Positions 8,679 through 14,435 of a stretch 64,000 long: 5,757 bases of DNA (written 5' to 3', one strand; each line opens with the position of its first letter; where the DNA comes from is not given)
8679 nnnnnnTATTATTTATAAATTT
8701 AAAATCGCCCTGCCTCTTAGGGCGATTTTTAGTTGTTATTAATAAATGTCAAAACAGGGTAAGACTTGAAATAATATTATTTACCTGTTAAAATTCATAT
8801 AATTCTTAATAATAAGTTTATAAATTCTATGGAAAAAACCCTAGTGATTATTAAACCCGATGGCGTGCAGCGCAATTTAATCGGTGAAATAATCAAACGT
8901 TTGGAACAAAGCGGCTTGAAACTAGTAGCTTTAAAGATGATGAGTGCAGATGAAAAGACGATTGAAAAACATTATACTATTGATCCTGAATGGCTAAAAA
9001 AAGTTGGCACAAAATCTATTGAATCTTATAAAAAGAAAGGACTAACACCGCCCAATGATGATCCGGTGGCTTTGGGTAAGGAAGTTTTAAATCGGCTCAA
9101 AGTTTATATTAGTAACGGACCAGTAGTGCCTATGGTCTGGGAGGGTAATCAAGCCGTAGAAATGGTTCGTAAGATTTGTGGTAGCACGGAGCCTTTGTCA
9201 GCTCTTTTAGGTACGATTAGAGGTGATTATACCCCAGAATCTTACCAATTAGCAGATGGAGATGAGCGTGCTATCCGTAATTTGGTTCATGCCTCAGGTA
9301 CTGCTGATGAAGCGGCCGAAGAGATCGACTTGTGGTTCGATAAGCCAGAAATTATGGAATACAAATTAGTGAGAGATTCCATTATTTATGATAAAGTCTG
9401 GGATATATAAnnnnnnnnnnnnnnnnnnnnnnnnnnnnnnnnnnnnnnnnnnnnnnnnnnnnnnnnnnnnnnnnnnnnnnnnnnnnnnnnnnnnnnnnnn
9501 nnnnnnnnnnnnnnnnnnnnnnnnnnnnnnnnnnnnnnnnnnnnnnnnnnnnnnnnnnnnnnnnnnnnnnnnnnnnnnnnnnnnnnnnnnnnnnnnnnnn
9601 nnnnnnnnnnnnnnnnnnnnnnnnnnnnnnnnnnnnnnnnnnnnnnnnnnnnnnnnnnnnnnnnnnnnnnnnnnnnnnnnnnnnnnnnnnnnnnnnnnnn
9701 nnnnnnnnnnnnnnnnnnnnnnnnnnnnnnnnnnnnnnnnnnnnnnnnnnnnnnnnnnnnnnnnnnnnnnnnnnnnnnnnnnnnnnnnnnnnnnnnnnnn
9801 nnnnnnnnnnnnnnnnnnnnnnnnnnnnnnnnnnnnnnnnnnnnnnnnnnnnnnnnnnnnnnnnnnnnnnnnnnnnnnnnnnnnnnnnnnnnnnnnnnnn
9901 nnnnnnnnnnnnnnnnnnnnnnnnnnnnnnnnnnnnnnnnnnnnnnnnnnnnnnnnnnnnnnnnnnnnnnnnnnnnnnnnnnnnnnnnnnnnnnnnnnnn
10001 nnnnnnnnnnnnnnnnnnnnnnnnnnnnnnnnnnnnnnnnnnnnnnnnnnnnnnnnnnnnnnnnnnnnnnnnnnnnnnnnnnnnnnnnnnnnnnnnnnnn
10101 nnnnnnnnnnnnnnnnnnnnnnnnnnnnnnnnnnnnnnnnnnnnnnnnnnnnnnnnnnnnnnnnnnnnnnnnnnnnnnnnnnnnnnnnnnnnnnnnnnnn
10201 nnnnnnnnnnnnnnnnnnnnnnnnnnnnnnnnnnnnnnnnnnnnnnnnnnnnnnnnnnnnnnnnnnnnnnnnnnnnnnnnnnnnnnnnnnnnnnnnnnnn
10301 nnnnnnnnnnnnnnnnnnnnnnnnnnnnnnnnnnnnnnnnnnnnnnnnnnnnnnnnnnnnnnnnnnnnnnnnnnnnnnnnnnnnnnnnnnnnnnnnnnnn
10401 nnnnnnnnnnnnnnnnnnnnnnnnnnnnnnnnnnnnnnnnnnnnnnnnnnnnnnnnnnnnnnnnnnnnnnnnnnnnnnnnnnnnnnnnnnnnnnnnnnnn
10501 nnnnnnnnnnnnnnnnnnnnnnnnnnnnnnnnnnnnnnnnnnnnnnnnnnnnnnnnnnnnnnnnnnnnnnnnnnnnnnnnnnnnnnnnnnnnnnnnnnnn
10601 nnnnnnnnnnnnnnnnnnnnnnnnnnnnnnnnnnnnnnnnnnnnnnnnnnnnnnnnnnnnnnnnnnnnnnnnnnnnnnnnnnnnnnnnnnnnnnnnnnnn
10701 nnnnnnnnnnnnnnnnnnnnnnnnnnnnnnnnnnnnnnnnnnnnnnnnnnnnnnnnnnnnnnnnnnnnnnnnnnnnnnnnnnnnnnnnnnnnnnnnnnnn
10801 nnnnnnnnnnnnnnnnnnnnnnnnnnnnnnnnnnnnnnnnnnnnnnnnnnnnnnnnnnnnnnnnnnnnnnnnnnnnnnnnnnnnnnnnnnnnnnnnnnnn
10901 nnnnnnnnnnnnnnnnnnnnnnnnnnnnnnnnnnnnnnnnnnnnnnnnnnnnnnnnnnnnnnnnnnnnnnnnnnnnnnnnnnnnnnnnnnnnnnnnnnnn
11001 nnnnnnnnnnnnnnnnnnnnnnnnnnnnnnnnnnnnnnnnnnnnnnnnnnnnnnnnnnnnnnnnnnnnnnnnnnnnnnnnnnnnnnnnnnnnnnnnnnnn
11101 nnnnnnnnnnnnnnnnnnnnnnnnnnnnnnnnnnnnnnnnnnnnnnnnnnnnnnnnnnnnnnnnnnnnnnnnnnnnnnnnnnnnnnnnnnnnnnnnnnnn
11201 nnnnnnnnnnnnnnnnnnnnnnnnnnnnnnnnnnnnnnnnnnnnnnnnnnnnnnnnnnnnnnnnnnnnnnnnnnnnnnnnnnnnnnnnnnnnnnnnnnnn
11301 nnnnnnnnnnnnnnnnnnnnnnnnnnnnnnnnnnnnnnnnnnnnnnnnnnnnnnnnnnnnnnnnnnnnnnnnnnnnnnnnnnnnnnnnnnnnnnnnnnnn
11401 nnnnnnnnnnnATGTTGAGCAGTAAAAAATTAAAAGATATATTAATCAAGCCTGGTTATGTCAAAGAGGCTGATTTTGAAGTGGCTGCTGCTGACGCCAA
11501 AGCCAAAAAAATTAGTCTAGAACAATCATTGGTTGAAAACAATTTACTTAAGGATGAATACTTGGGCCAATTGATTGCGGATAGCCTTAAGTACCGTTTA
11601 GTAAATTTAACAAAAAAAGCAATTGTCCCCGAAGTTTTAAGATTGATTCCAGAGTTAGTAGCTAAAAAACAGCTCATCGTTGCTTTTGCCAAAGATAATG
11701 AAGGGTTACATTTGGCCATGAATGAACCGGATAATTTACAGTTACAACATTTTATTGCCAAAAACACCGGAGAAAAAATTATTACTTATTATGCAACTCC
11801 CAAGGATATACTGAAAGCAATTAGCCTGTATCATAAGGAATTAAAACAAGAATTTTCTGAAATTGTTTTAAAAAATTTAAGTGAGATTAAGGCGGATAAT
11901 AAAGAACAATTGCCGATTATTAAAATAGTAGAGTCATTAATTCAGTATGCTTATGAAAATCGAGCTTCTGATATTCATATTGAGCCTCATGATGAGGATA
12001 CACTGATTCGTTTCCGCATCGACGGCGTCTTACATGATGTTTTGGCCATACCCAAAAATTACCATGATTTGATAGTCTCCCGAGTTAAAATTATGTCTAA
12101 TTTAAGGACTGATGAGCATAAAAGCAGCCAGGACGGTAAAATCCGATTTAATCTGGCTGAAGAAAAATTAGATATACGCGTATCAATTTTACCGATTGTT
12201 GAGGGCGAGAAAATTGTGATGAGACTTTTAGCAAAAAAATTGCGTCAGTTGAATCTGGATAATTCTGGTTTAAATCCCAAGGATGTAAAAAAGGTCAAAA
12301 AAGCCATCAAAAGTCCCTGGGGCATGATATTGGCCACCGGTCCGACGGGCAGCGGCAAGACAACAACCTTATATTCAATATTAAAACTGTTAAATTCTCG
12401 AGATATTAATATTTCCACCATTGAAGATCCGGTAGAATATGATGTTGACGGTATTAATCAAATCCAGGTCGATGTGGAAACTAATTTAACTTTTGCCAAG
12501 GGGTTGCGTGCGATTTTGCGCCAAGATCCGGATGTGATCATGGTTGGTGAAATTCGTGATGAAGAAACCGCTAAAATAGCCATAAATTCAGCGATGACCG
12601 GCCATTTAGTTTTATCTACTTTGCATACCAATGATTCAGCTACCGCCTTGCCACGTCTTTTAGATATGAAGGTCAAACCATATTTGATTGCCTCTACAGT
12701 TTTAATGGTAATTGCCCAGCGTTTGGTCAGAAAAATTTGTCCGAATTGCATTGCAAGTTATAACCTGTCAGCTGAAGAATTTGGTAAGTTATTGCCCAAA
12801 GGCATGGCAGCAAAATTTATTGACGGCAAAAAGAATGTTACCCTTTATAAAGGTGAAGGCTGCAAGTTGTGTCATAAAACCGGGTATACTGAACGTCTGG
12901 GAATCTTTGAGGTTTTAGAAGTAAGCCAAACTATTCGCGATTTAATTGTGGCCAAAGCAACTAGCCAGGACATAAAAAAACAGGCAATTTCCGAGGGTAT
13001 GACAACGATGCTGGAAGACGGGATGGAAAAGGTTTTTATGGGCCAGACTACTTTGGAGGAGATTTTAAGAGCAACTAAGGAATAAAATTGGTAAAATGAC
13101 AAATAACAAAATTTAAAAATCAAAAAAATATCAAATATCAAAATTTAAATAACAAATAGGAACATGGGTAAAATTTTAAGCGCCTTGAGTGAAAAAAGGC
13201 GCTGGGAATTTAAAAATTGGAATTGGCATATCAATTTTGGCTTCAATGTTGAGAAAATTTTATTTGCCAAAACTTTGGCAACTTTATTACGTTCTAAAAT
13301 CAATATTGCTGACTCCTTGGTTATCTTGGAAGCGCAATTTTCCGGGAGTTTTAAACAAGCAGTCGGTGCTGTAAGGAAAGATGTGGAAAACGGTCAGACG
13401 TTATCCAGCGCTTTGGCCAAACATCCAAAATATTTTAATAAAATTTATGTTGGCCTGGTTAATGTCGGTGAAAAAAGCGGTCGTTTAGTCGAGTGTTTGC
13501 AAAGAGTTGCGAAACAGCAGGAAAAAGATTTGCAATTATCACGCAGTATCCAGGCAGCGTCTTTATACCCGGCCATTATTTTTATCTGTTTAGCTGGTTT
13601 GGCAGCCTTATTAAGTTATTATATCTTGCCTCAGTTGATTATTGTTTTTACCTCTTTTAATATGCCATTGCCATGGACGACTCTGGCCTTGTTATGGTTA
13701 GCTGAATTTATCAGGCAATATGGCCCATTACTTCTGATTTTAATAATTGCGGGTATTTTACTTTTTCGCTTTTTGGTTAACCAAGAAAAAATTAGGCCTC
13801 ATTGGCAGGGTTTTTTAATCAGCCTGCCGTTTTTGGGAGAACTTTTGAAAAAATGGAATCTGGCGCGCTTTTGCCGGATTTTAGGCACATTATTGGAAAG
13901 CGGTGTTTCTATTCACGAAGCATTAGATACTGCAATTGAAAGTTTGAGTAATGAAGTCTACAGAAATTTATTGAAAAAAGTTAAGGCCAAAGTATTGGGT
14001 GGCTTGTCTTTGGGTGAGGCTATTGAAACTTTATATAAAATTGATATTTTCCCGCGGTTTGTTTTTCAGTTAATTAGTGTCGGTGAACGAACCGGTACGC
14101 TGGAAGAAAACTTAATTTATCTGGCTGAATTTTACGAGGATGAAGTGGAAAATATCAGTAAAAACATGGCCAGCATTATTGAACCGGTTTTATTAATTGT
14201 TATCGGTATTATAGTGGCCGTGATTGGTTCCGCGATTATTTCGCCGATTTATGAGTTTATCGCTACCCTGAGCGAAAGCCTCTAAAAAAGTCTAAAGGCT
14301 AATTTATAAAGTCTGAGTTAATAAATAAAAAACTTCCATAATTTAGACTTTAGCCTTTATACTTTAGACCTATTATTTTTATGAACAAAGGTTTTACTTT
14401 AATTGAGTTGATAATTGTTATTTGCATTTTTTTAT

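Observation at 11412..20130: Type IV pilus/competence-like operon without secretin, containing a ~940-aa pilin fused to MopE/TSP3-like metal-binding and cysteine-rich repeats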

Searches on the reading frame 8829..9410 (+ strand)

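Call 8: search_protein_families(library=pfam, proteins=[window:8829-9410:+], max_evalue=0.001)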
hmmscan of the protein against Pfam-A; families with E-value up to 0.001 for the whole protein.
window:8829-9410:+ (193 aa): 1 family
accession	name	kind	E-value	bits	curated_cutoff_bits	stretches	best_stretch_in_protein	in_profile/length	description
PF00334.24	NDK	-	7.5e-39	133.1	27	2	83-174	53-134/135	Nucleoside diphosphate kinase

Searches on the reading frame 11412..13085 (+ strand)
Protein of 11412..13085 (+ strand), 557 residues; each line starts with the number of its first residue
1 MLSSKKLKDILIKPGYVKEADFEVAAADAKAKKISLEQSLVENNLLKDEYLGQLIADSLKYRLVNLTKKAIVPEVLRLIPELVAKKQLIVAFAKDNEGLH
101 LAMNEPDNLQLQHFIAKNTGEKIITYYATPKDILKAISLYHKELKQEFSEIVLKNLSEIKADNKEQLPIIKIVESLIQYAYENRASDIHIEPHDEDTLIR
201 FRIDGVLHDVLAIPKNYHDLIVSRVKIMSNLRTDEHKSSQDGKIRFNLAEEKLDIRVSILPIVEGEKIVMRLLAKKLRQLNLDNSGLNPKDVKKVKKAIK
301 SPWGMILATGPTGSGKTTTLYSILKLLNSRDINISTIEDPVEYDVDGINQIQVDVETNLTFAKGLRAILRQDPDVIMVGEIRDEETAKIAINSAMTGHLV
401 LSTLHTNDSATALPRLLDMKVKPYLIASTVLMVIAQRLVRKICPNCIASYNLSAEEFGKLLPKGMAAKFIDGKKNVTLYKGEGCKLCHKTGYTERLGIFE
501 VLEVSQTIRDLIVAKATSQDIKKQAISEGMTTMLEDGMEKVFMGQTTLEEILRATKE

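Call 3: search_protein_families(library=pfam, proteins=[window:11412-13085:+], max_evalue=0.01)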
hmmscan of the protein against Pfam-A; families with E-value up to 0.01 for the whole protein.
window:11412-13085:+ (557 aa): 7 families
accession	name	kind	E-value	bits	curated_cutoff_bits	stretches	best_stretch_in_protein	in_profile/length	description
PF00437.27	T2SSE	-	2.6e-130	434.8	24.9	1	164-553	3-370/370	Type II/IV secretion system protein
PF05157.20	MshEN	-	5.9e-12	45.8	23.1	1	61-141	3-84/90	MshEN domain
PF13662.12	Toprim_4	-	0.00041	21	25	0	283-337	33-84/85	Toprim domain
PF13604.12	AAA_30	-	0.0014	18.9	27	1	287-333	2-48/191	AAA domain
PF13401.12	AAA_22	-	0.0016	19.2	27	1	304-345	6-47/130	AAA domain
PF25199.1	nSTAND_NTPase5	-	0.0024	18.1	34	1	301-346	39-85/145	Novel STAND NTPase 5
PF03205.20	MobB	-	0.0037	17.6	26.6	0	309-339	5-35/133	Molybdopterin guanine dinucleotide synthesis protein B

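Call 4: search_protein_families(library=ncbifam, proteins=[window:11412-13085:+], max_evalue=0.01)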
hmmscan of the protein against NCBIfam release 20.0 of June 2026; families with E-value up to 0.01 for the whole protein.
window:11412-13085:+ (557 aa): 22 families
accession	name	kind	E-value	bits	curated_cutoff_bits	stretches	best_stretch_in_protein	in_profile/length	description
TIGR02533.1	type_II_gspE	equivalog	1.3e-159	532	630.25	1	79-555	4-486/486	type II secretion system ATPase GspE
TIGR02538.1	type_IV_pilB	equivalog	1.2e-158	529.2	675.65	1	7-556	2-563/564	type IV-A pilus assembly ATPase PilB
NF053534.1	T4PilAsmATPsTfpB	equivalog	1.2e-134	449.9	850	1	34-555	51-582/584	type IV pilus assembly ATPase TfpB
NF007755.0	PRK10436.1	equivalog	3.8e-132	441.3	617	1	91-554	21-458/465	type II secretion system protein GspE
NF041000.1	ATPase_ComGA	equivalog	7.7e-77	257.9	300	1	175-440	2-266/267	competence type IV pilus ATPase ComGA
TIGR01420.1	pilT_fam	subfamily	2.5e-55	188.1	319.1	1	174-441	3-270/343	PilT/PilU family type 4a pilus ATPase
TIGR02525.1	plasmid_TraJ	equivalog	7.4e-25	87.7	368.3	1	297-421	143-274/372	plasmid transfer ATPase TraJ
TIGR02524.1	dot_icm_DotB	equivalog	1.8e-21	76.7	463.3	1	295-439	126-285/358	Dot/Icm type IV secretion system ATPase DotB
TIGR02782.1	TrbB_P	equivalog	2.3e-17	63.3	304.55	1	247-419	79-255/303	P-type conjugative transfer ATPase TrbB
NF058587.1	archaellum_moto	equivalog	9.7e-17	60.9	550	1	306-417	278-394/527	archaellum flagellar ATPase motor FlaI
TIGR02788.1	VirB11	equivalog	3.4e-15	55.9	249.95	1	295-421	137-267/308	P-type DNA transfer ATPase VirB11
NF010407.0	PRK13833.1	subfamily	3.2e-13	49.8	499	1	261-418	101-261/323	conjugal transfer protein TrbB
NF010469.0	PRK13894.1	subfamily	3.6e-13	49.5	508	1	292-417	139-265/320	conjugal transfer ATPase TrbB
TIGR03819.1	heli_sec_ATPase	hypoth_equivalog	3.6e-13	49.4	373.15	1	223-416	101-297/340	TadA family conjugal transfer-associated ATPase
NF053672.1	bindosome_BasE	exception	1.4e-08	33.9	1000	1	308-415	275-387/512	bindosome assembly system ATPase subunit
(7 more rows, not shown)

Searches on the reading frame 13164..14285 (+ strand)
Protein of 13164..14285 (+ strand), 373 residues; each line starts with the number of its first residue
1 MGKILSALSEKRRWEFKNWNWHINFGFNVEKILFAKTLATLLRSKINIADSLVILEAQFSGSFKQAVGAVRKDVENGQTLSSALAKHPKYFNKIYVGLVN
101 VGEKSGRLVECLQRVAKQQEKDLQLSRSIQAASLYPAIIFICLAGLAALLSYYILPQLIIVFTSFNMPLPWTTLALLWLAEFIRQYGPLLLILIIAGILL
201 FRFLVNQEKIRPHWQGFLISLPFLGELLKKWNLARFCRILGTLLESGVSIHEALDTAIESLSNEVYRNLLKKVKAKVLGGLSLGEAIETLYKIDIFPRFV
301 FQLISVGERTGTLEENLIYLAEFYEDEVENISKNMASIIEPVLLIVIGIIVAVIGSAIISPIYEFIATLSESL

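Call 3: search_protein_families(library=pfam, proteins=[window:13164-14285:+], max_evalue=0.01)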
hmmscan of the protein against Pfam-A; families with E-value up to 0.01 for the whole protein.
window:13164-14285:+ (373 aa): 1 family
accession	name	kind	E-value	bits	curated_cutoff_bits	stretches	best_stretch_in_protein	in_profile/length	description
PF00482.28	T2SSF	-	2.1e-55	186.4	25.2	2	236-361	1-125/125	Type II secretion system (T2SS), protein F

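Call 4: search_protein_families(library=ncbifam, proteins=[window:13164-14285:+], max_evalue=0.01)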
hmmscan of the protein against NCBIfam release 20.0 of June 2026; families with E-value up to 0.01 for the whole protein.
window:13164-14285:+ (373 aa): 6 families
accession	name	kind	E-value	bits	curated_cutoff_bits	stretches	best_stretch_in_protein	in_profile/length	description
TIGR02120.1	GspF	equivalog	1.9e-81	274.4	424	1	30-364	64-396/401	type II secretion system inner membrane protein GspF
NF052607.1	T4PiliAsmPilCThrm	equivalog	7.3e-73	246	700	1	32-370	69-405/406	type IV pilus assembly protein PilC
NF007861.0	PRK10573.1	equivalog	1.3e-69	235.3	401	1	30-365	60-394/401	protein transport protein HofC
NF052606.1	T4PiliAsmPilCMyx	equivalog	1.4e-63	215.2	700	1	30-365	81-414/419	type IV pilus assembly protein PilC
NF047826.1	T3SSXpsF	equivalog_domain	1.3e-51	175.7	650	1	30-367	67-402/405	type II secretion system protein XpsF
NF041012.2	T4P_ComGB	equivalog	2e-44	152.3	240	1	31-366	3-331/332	competence type IV pilus assembly protein ComGB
